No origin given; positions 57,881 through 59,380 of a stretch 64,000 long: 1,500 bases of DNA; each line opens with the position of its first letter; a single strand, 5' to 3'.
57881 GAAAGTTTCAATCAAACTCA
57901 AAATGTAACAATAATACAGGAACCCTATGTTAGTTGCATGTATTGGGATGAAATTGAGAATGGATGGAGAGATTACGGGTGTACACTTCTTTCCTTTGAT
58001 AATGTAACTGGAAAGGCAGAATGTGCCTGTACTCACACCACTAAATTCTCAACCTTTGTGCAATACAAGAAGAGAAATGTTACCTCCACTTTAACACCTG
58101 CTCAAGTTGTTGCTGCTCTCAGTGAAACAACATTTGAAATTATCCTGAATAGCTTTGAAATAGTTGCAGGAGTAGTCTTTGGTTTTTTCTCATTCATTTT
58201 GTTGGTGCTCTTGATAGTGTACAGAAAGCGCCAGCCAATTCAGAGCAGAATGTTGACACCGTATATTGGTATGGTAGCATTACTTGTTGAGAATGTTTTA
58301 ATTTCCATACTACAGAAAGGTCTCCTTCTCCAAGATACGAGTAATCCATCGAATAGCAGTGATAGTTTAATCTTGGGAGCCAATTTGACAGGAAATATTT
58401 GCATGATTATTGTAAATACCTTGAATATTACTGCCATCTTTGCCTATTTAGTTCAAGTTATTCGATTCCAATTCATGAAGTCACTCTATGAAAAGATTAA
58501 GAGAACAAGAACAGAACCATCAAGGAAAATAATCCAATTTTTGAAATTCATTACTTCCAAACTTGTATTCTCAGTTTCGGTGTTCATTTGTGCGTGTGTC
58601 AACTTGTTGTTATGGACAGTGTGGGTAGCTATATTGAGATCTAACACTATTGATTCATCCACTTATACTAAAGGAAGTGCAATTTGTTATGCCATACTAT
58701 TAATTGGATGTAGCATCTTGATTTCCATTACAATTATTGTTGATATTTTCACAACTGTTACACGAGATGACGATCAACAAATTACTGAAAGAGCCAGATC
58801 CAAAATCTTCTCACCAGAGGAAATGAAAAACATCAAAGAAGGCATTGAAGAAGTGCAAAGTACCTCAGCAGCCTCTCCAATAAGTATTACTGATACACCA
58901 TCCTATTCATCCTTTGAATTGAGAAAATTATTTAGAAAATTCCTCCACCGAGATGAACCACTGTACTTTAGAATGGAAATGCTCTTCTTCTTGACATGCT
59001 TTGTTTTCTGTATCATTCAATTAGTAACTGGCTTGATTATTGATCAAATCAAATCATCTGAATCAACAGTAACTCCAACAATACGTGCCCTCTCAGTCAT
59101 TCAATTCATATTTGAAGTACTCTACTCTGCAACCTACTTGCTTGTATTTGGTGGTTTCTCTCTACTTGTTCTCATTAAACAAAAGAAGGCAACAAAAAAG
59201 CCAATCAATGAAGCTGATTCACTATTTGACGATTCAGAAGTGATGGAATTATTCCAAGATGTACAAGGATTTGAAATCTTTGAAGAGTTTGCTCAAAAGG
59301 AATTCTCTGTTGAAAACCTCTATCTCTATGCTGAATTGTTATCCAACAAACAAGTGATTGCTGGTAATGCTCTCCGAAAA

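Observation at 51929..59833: Adhesion-GPCR-like giant receptor with a C-terminal RGS domain fused after the 7TM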

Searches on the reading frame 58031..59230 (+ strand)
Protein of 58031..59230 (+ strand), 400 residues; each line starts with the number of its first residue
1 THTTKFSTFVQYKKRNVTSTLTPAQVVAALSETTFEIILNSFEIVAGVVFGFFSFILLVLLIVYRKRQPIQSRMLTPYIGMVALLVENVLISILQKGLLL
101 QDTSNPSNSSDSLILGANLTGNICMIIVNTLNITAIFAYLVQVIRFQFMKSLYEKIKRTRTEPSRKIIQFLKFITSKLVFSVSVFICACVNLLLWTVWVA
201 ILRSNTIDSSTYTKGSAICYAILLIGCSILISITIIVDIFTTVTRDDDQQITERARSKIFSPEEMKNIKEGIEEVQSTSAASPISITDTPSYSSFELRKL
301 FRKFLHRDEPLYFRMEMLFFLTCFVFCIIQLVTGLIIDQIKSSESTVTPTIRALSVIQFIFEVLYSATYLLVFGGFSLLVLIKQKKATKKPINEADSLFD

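Call 43: search_solved_structures(query=A2, max_evalue=10, show_alignments=2)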
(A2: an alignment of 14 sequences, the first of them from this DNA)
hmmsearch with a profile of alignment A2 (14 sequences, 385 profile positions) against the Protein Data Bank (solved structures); distinct sequences matched with E-value up to 10: 15.
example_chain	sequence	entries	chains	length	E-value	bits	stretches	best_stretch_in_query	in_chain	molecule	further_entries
6x34_B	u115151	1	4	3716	0.24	13.5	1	114-159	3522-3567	Ryanodine Receptor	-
6x35_B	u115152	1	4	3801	0.26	13.4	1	114-159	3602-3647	Ryanodine Receptor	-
6x33_B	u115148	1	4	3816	0.71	12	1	114-145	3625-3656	Ryanodine Receptor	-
6w6l_6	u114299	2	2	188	1.8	10.6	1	204-277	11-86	Calcium load-activated calcium channel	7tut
8dty_A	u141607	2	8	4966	4.2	9.5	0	233-327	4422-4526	Ryanodine receptor 2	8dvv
6wou_A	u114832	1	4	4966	4.2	9.5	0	233-327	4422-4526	Ryanodine receptor 2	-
6wov_A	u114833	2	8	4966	4.2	9.5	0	233-327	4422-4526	Ryanodine receptor 2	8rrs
8dtz_A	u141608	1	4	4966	4.2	9.5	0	233-327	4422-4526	Ryanodine receptor 2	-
7vml_A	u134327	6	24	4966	4.6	9.3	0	233-327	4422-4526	Ryanodine receptor 2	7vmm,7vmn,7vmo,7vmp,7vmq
7vmr_A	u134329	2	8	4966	4.9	9.2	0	233-327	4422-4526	Ryanodine receptor 2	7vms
6w1n_B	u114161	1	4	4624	7.1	8.7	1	114-159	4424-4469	Ryanodine Receptor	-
5t9v_B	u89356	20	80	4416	7.6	8.6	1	114-159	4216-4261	Ryanodine receptor 1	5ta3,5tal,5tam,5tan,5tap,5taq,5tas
3j8h_A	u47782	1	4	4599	8.5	8.4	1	114-159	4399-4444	Ryanodine receptor 1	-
5t15_B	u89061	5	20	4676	9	8.4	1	114-159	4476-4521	Ryanodine receptor 1,Ryanodine receptor 1,Ryanodine receptor 1,Ryanodine receptor 1,Ryanod | Ryanodine receptor 1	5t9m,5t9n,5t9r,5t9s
6pv6_B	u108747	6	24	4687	9.1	8.4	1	114-159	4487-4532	Ryanodine receptor 1 | ryanodine receptor type 1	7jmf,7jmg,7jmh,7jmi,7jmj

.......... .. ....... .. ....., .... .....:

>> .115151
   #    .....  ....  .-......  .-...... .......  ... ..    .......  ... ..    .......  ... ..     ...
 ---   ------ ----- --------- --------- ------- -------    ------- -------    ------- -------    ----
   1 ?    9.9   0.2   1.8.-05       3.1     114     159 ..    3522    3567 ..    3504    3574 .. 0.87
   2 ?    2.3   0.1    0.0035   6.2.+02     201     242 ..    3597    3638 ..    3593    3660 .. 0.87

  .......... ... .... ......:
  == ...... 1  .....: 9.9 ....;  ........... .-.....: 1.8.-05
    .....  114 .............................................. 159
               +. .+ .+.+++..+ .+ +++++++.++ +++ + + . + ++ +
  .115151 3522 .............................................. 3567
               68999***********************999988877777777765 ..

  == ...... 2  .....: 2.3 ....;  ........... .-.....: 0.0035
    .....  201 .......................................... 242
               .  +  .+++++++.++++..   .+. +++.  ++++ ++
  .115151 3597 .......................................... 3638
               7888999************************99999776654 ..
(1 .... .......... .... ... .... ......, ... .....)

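Call 45: search_protein_families(library=pfam, alignment_id=A2, max_evalue=1)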
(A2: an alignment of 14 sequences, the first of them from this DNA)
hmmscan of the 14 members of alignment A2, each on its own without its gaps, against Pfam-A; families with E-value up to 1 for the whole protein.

A. member 1, seq(400 aa): 2 families
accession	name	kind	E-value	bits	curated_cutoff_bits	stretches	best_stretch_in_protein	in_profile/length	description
PF24400.1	DUF7544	-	0.0016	18.1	27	1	116-242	61-174/302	Family of unknown function (DUF7544)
PF01034.25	Syndecan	-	0.011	16.2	25.2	1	44-67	12-35/64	Syndecan domain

B. families by the number of members that match (of 14 scanned): 15 families
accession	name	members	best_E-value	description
PF11992.13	TgpA_N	1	0.0005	TgpA N-terminal domain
PF24400.1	DUF7544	1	0.0016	Family of unknown function (DUF7544)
PF01034.25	Syndecan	1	0.011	Syndecan domain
PF05241.17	EBP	1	0.018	EXPERA (EXPanded EBP superfamily)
PF00846.24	Hanta_nucleocap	1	0.038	Hantavirus nucleocapsid protein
PF08999.15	SP_C-Propep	1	0.055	Surfactant protein C, N terminal propeptide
PF00348.22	polyprenyl_synt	1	0.069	Polyprenyl synthetase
PF08039.16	Mit_proteolip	1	0.14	Mitochondrial proteolipid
PF16982.10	Flp1_like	1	0.27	Putative Flagellin, Flp1-like, domain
PF11837.13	INV_N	1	0.3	Beta-fructofuranosidase, N-terminal domain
PF09693.15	Phage_XkdX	1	0.44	Phage uncharacterised protein (Phage_XkdX)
PF15706.10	TMEM132_C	1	0.45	TMEM132 C-terminal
PF03637.22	Mob1_phocein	1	0.53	Mob1/phocein family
PF25184.1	YxzE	1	0.79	YxzE-like putative bacteriocin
PF05961.16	Chordopox_A13L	1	0.93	Chordopoxvirus A13L protein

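Call 47: find_homologous_proteins(query=A2, max_evalue=0.001)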
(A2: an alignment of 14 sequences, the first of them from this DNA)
Query A2 (14 sequences) (400 aa, profile of the alignment): 2 proteins with E <= 0.001 among 8000 candidates.
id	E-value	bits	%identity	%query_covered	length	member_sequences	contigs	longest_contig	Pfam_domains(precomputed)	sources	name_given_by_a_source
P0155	8.8e-87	310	24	80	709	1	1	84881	-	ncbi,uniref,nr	ncbi:hypothetical protein FDP41_010182 [Naegleria fowleri]|uniref:Uncharacterized protein n=1 Tax=Na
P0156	3.0e-71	259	27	44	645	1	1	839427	PF01825.28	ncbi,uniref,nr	ncbi:hypothetical protein FDP41_002215 [Naegleria fowleri]|uniref:GAIN-B domain-containing protein n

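Call 50: search_protein_families(library=pfam, proteins=[P0155, P0156], max_evalue=1)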
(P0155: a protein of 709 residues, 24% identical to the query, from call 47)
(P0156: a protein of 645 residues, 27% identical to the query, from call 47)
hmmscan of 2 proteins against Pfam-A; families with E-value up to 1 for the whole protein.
P0155 (709 aa): 3 families
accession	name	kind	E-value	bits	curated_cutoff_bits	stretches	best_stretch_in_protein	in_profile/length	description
PF00123.25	Hormone_2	-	0.0022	18.4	21.2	1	689-706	8-25/28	Peptide hormone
PF08066.17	PMC2NT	-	0.38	11.8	23.3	0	182-224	12-56/91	PMC2NT (NUC016) domain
PF12699.13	phiKZ_IP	-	0.59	9.7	27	0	16-108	276-372/387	phiKZ-like phage internal head proteins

P0156 (645 aa): 4 families
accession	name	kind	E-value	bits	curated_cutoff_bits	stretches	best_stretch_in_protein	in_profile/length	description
PF01825.27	GPS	-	2.1e-09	38.2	22.5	1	290-327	2-43/45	GPCR proteolysis site, GPS, motif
PF08066.17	PMC2NT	-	0.2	12.7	23.3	0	181-224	11-56/91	PMC2NT (NUC016) domain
PF03003.21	Pox_G9-A16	-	0.4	10.8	24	1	307-365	72-128/128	Pox virus entry-fusion-complex G9/A16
PF12699.13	phiKZ_IP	-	0.51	9.9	27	0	16-108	276-372/387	phiKZ-like phage internal head proteins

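Call 61: predict_structure(alignment_id=A2)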
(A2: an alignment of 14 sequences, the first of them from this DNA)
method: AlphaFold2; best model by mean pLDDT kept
length: 400 residues; sequences in the alignment: 14
mean_pLDDT: 74.3   pTM: 0.71
mean pLDDT of the five models: 74.3, 69.9, 69.6, 69.3, 69.3
residues with pLDDT >= 90: 83; 70-90: 180; 50-70: 78; < 50: 59
segments of 3 or more residues with pLDDT < 50: 1-8, 16-18, 269-295, 301-307, 390-400
pLDDT, mean of each block of 10 residues (from residue 1): 47 51 64 80 90 93 81 80 91 80 66 77 87 92 86 73 75 88 94 91 83 84 90 86 70 60 54 38 32 46 48 81 90 83 67 88 92 83 67 43
secondary structure, 60 per line:
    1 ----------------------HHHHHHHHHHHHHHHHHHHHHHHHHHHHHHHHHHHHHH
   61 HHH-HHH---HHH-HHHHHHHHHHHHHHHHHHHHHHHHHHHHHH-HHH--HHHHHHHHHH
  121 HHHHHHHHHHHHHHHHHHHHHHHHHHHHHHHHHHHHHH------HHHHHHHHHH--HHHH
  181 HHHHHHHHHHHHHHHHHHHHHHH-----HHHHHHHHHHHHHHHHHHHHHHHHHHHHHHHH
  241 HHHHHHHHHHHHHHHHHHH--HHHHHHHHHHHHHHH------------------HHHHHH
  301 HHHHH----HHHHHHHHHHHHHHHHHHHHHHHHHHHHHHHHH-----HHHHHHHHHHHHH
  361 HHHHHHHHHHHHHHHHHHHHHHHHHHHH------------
elements in order: H23-63 H75-104 H111-158 H165-174 H177-203 H209-259 H262-276 H295-305 H310-342 H348-388

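Call 72: fold_search(model_id=the predicted structure, library=pdb)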
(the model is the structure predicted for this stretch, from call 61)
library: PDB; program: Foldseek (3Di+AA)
matches with E <= 10: 425; with E <= 0.001: 0
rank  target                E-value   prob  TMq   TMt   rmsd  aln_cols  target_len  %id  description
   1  9m8k_R                1.1e-02  1.00  0.36  0.48  10.3       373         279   13  cryo-EM structure of human TAS2R4 with oligopeptide (released 2026-03-18)
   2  9blc_R                5.6e-02  0.98  0.27  0.29  11.2       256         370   12  Human Calcitonin Receptor in Complex with Gs and Cagrilintide Backbone (non-acylated) in CT-like conformation (released 2025-04-16)
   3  9k6l_R                1.0e-01  0.99  0.38  0.50   8.9       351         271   12  Cryo-EM structure of GPCR16-Gi2 complex (released 2025-04-02)
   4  7wcm_R                1.3e-01  0.99  0.43  0.55   8.0       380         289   12  Cryo-EM structure of GPR119-Gs Complex with small molecule agonist MBX-2982 (released 2022-12-21)
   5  5i6r                  1.3e-01  0.35  0.16  0.15  49.7       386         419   11  Crystal Structure of srGAP2 F-BARx WT Form-1 (released 2017-08-30)
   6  9bue_R                1.4e-01  0.97  0.38  0.40   9.4       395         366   10  Human calcitonin Receptor in complex with Gs and cagrilintide in the CT-like conformation (repeat) (released 2025-04-16)
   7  9lm0_A                1.6e-01  0.99  0.41  0.48   9.8       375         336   11  Cryo-EM structure of a class C GPCR (Domain, without symmetry) (released 2026-03-18)
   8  5i6j                  1.6e-01  0.38  0.17  0.16  49.1       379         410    9  Crystal Structure of SRGAP2 F-BARx (released 2017-03-08)
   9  7f83_B                1.7e-01  0.63  0.28  0.28  14.8       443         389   12  Crystal Structure of a receptor in Complex with inverse agonist (released 2022-01-19)
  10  9bud_R                1.8e-01  0.94  0.36  0.38   9.6       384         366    9  Human calcitonin Receptor in complex with Gs and cagrilintide in the CT-like conformation (released 2025-04-23)
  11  6iko_A                1.9e-01  0.25  0.14  0.17  41.9       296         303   12  Crystal structure of mouse GAS7cb (released 2019-10-16)
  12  4jkv_B                2.0e-01  0.92  0.38  0.35   9.7       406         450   11  Structure of the human smoothened 7TM receptor in complex with an antitumor agent (released 2013-04-24)
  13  7vv0_R                2.1e-01  0.99  0.41  0.56   8.7       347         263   13  Cryo-EM structure of pseudoallergen receptor MRGPRX2 complex with PAMP-12, local (released 2021-12-01)
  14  9m1h_A                2.1e-01  0.97  0.39  0.51   8.7       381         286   11  Cryo-EM structure of PGE2-EP1-Gq complex (released 2025-04-30)
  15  6iko_B                2.2e-01  0.51  0.19  0.24  42.0       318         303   11  Crystal structure of mouse GAS7cb (released 2019-10-16)
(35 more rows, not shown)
